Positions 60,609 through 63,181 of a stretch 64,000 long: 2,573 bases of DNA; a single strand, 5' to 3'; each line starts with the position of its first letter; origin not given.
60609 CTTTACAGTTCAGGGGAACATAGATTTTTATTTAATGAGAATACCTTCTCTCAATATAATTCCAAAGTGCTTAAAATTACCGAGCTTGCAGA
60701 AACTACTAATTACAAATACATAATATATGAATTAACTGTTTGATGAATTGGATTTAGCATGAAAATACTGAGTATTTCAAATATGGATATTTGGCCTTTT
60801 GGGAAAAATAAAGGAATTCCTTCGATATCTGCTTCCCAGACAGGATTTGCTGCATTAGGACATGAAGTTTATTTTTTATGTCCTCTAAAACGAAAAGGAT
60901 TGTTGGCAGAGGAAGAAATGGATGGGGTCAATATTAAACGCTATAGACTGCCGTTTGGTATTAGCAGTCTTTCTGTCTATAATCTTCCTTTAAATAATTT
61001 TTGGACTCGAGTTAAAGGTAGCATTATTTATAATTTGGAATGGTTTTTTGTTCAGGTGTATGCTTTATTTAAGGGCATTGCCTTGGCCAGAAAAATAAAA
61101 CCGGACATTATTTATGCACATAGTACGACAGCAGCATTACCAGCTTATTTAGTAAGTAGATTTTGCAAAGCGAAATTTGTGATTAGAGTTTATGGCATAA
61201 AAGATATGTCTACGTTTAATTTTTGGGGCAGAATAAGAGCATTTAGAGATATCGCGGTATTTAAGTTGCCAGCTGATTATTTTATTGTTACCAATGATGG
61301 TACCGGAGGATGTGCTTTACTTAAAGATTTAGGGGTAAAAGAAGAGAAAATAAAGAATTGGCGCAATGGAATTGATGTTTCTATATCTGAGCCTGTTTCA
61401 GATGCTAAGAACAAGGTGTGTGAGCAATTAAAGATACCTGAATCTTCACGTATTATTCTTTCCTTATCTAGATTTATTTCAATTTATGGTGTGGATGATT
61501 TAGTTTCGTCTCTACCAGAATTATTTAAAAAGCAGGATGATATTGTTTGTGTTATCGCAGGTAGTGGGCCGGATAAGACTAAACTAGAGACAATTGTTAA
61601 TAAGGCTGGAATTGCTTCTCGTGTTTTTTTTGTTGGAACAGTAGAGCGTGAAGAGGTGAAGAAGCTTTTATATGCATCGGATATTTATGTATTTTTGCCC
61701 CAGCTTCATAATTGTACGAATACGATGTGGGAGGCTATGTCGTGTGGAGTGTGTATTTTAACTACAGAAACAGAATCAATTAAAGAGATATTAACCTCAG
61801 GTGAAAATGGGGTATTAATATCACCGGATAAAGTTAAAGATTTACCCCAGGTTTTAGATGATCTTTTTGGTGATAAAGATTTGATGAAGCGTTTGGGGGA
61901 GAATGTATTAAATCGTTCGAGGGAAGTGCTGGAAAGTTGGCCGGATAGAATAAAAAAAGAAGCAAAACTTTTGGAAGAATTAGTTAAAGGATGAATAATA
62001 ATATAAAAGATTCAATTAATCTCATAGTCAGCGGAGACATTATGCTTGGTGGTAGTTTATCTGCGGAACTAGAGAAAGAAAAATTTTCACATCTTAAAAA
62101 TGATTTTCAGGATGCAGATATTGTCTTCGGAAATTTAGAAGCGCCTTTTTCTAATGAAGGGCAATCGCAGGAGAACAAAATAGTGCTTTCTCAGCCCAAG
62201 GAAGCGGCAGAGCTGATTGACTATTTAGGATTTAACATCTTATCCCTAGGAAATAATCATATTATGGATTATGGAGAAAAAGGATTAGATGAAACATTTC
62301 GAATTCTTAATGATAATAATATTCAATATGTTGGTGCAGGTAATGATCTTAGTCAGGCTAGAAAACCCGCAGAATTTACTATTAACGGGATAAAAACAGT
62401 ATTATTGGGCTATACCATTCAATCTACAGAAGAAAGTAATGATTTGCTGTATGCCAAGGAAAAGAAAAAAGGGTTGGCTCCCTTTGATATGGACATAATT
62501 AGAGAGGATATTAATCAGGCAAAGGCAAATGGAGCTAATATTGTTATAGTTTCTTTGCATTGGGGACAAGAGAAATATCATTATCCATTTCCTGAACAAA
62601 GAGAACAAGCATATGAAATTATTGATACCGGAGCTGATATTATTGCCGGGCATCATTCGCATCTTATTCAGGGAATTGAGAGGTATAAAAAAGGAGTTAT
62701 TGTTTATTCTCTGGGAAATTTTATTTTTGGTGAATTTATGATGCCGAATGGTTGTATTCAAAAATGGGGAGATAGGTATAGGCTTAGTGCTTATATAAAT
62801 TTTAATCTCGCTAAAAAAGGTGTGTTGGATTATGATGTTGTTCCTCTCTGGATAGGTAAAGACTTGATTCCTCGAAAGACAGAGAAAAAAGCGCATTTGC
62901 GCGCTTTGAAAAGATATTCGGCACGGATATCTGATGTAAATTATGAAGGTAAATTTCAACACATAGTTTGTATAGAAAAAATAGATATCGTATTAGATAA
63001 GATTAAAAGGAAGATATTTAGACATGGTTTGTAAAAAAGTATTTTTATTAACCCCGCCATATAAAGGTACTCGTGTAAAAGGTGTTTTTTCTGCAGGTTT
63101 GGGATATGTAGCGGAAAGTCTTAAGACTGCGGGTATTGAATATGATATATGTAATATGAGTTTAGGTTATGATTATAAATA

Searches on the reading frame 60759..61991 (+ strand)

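Call 54: search_protein_families(library=pfam, proteins=[window:60759-61991:+], max_evalue=0.00001)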
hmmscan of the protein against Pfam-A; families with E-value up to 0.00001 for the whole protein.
window:60759-61991:+ (411 aa): 4 families
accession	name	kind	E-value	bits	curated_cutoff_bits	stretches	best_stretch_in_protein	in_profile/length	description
PF00534.26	Glycos_transf_1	-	5.7e-31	107.8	26.4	1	222-383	7-169/172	Glycosyl transferases group 1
PF13692.12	Glyco_trans_1_4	-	9.1e-23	81.5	27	1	231-370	2-140/142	Glycosyl transferases group 1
PF13439.12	Glyco_transf_4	-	8.8e-09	36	28.5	1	29-208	14-169/170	Glycosyltransferase Family 4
PF13524.12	Glyco_trans_1_2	-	4.8e-07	30.3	25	1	257-386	10-128/144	Glycosyl transferase-like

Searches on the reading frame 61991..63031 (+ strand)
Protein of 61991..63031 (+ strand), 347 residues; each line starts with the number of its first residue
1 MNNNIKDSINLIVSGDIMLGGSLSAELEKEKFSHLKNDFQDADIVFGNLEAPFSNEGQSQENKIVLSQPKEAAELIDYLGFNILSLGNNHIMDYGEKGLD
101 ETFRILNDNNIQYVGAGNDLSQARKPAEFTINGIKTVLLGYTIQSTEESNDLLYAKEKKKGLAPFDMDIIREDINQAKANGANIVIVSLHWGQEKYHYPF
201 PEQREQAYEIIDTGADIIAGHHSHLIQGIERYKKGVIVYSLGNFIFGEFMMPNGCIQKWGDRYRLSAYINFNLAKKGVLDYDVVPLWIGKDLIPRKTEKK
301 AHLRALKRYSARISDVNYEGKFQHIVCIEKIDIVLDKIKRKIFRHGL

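Call 54: search_protein_families(library=pfam, proteins=[window:61991-63031:+], max_evalue=0.00001)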
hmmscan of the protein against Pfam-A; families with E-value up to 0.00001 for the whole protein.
window:61991-63031:+ (347 aa): 1 family
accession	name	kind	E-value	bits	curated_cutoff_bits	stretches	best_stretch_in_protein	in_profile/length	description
PF09587.15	PGA_cap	-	7.3e-72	242.3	27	1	11-247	2-254/255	Bacterial capsule synthesis protein PGA_cap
